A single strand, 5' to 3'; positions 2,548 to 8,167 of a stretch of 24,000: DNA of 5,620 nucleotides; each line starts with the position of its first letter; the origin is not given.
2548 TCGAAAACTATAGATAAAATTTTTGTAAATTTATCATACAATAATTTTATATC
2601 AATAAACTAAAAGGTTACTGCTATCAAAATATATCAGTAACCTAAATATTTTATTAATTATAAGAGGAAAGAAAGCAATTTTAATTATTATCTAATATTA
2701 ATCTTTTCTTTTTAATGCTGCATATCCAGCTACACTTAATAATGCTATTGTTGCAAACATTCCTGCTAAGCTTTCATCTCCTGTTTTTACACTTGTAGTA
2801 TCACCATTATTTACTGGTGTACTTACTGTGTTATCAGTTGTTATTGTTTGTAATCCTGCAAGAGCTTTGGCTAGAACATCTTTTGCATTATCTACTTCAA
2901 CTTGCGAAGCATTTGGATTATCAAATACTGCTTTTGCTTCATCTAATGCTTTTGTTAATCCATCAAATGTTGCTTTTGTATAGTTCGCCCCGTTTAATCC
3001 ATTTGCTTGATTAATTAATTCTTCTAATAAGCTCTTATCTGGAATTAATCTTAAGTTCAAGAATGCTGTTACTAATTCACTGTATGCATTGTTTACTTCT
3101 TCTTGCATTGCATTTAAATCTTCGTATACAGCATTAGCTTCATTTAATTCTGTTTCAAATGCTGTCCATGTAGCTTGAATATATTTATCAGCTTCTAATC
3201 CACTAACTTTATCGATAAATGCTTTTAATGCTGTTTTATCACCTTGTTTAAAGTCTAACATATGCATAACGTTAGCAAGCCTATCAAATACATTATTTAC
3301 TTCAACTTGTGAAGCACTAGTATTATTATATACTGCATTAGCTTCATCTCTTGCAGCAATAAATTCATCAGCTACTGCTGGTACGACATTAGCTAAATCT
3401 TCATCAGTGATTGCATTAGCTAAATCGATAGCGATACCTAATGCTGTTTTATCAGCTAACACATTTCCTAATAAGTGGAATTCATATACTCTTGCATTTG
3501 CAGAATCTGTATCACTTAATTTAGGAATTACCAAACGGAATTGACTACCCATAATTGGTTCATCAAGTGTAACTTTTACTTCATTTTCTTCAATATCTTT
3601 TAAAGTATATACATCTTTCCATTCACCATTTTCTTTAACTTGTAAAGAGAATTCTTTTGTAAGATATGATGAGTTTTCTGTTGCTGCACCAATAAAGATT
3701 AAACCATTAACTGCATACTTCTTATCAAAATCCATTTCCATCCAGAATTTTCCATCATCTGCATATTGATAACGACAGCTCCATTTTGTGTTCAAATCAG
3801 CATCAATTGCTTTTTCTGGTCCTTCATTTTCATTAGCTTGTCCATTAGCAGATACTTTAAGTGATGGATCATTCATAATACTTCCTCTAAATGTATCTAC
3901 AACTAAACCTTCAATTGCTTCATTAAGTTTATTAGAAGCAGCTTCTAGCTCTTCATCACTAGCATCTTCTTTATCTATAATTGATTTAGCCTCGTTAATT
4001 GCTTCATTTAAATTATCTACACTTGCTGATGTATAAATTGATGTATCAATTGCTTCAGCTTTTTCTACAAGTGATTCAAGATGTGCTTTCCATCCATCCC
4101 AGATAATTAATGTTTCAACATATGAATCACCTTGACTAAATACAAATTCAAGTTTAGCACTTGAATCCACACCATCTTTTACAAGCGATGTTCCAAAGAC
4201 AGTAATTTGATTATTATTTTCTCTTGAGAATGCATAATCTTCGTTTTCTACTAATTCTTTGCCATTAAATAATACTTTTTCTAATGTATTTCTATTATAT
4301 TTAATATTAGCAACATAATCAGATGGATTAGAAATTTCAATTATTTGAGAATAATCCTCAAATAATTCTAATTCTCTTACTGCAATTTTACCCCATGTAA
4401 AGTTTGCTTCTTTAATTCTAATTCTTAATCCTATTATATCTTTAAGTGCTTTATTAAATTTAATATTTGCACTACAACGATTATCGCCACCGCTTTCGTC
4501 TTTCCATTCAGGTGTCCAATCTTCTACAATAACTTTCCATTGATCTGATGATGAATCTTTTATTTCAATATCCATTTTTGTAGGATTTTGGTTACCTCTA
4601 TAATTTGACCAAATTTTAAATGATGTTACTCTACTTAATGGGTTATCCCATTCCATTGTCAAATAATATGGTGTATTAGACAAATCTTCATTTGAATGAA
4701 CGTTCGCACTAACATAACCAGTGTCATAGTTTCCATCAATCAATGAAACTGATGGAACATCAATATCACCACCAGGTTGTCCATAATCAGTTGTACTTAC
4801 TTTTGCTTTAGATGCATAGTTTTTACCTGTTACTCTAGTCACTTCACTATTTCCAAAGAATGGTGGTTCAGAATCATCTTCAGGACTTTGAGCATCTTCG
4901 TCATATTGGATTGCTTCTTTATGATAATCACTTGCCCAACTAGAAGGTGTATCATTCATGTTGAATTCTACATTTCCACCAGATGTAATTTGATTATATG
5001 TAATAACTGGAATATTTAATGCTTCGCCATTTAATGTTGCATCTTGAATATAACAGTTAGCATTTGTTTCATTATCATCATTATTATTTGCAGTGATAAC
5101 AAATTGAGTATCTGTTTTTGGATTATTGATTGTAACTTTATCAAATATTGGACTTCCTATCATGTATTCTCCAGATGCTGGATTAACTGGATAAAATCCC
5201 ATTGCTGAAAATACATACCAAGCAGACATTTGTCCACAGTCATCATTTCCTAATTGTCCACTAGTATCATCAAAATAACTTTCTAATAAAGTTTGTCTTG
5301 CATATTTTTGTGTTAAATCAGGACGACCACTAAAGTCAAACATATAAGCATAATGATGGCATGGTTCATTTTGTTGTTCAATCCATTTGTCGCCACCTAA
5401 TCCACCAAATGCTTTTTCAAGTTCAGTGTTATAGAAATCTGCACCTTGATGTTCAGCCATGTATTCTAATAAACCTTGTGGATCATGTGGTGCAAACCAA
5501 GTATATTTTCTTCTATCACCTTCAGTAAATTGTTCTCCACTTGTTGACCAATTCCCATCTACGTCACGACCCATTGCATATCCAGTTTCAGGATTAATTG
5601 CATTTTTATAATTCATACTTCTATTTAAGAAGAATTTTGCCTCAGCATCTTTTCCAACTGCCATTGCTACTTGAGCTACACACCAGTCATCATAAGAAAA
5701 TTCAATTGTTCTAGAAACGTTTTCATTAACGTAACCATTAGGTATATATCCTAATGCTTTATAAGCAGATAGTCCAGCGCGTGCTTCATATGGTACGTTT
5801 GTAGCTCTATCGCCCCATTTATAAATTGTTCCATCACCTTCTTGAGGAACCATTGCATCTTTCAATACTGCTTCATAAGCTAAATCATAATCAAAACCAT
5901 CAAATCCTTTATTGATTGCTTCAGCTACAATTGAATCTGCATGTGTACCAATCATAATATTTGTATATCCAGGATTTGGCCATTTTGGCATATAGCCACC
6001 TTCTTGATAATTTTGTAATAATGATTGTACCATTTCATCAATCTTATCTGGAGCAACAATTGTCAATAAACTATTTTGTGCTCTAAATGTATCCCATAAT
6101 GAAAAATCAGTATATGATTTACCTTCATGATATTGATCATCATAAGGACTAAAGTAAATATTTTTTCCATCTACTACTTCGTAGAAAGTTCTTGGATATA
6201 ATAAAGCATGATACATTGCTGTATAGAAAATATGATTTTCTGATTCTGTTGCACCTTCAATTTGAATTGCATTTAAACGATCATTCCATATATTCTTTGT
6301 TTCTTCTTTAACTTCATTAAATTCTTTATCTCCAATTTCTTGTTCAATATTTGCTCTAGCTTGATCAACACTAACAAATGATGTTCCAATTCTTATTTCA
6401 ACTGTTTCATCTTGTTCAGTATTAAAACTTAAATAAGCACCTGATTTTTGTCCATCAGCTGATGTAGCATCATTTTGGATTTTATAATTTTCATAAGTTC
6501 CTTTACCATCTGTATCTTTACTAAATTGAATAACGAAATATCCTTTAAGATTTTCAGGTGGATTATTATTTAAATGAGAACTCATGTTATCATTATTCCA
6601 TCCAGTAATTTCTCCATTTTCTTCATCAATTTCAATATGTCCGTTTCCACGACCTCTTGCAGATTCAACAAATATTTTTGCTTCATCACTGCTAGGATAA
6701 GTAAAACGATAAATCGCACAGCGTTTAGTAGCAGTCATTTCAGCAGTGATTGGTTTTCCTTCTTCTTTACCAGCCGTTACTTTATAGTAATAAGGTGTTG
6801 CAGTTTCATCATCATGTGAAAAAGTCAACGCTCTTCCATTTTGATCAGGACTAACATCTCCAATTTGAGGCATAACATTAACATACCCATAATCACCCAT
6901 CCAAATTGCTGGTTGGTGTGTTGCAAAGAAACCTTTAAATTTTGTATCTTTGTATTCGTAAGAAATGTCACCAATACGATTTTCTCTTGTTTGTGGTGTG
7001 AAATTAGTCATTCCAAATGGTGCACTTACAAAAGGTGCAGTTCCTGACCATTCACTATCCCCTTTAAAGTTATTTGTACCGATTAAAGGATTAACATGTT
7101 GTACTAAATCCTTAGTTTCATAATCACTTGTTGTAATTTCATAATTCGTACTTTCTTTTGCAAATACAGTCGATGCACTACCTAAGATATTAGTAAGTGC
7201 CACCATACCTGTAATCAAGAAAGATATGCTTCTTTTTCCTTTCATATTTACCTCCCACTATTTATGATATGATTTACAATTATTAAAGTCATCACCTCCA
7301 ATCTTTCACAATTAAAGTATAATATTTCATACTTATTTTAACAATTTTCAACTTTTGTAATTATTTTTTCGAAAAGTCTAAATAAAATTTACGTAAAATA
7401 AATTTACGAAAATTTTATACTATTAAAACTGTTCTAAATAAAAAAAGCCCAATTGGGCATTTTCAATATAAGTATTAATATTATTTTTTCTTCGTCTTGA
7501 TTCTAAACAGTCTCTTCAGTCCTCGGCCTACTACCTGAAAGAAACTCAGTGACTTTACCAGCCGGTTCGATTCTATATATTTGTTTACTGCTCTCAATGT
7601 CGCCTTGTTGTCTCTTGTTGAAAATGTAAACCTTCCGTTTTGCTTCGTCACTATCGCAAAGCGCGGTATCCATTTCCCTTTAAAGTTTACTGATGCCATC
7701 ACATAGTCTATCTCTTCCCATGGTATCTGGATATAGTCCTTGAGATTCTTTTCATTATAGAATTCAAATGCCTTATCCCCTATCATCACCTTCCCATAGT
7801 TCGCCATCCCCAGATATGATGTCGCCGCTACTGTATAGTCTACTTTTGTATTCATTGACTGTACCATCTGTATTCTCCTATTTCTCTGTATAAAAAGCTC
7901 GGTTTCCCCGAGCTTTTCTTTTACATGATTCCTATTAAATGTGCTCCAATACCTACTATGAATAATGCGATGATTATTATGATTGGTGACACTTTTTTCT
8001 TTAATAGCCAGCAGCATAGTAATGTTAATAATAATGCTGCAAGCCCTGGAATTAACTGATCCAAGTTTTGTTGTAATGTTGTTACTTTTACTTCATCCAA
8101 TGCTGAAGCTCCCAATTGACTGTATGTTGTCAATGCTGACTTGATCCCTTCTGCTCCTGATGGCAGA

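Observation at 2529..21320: Recurrent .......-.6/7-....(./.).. palindrome at a fixed position upstream of GH92 and PTS promoters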

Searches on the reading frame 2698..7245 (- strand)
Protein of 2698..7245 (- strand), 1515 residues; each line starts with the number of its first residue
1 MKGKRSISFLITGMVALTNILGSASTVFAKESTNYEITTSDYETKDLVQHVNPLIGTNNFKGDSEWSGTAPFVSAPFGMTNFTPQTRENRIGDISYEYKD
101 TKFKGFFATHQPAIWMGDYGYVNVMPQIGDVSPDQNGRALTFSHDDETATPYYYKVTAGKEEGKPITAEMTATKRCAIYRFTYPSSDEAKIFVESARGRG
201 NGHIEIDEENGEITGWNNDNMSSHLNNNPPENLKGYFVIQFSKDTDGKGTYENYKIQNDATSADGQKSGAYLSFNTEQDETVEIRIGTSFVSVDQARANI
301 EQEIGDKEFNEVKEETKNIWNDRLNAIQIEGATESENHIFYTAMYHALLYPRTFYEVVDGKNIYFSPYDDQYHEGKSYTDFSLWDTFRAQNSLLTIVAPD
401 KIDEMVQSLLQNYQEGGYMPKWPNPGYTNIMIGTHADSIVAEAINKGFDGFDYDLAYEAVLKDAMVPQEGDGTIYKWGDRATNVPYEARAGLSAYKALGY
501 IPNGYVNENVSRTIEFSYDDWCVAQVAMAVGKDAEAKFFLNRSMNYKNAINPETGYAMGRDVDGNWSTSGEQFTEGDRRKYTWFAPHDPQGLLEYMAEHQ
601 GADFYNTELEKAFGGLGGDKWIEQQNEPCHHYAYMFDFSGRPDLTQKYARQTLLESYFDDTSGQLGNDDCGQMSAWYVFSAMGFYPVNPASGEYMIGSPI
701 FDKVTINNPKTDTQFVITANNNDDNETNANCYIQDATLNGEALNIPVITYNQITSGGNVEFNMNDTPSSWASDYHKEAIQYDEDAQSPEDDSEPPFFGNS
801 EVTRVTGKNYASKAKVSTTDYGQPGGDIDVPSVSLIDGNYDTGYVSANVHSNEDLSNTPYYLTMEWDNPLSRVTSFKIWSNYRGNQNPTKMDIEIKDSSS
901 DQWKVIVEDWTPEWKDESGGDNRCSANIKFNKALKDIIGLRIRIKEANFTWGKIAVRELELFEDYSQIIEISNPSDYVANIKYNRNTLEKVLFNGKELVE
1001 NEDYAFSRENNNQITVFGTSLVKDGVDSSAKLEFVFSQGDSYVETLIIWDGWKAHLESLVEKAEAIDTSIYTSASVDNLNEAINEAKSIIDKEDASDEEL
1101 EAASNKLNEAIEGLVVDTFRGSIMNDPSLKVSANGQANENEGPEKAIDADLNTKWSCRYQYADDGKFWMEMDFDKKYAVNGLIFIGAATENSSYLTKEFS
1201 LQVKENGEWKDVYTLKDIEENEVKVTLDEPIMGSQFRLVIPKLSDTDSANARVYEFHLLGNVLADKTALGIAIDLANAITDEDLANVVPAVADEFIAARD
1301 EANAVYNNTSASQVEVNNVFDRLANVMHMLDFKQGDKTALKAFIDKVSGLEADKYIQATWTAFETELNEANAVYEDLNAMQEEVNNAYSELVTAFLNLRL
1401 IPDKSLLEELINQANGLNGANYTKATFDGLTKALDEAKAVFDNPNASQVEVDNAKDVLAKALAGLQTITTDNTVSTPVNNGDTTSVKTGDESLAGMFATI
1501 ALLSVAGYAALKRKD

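Call 11: search_protein_families(library=pfam, proteins=[window:2698-7245:-])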
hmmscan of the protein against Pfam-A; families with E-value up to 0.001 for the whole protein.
window:2698-7245:- (1515 aa): 6 families
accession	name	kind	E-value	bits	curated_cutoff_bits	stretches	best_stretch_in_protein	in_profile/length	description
PF07971.18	Glyco_hydro_92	-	9.6e-150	500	24.6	1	295-764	1-463/464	Glycosyl hydrolase family 92 catalytic domain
PF17678.7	Glyco_hydro_92N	-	4.6e-64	216.9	34.5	1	50-289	1-236/236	Glycosyl hydrolase family 92 N-terminal domain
PF07554.19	FIVAR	-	7.4e-25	87.8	29.2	3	1403-1465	1-70/71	FIVAR domain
PF00754.31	F5_F8_type_C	-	1.2e-16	61.4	28.2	1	1131-1244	2-115/127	F5/8 type C domain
PF03442.20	CBM_X2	-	2.3e-05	24.8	28.9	1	973-1042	14-79/83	Carbohydrate binding domain X2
PF04253.20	TFR_dimer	-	0.00075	19.9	27.1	1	1359-1463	19-118/121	Transferrin receptor-like dimerisation domain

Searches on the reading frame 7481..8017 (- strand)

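Call 10: search_protein_families(library=pfam, proteins=[window:7481-8017:-])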
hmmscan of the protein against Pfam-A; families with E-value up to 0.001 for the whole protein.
window:7481-8017:- (178 aa): 1 family
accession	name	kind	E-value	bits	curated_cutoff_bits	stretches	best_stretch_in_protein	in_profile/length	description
PF06115.17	DUF956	-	5.2e-56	187.9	26.9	1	51-166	1-116/117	Domain of unknown function (DUF956)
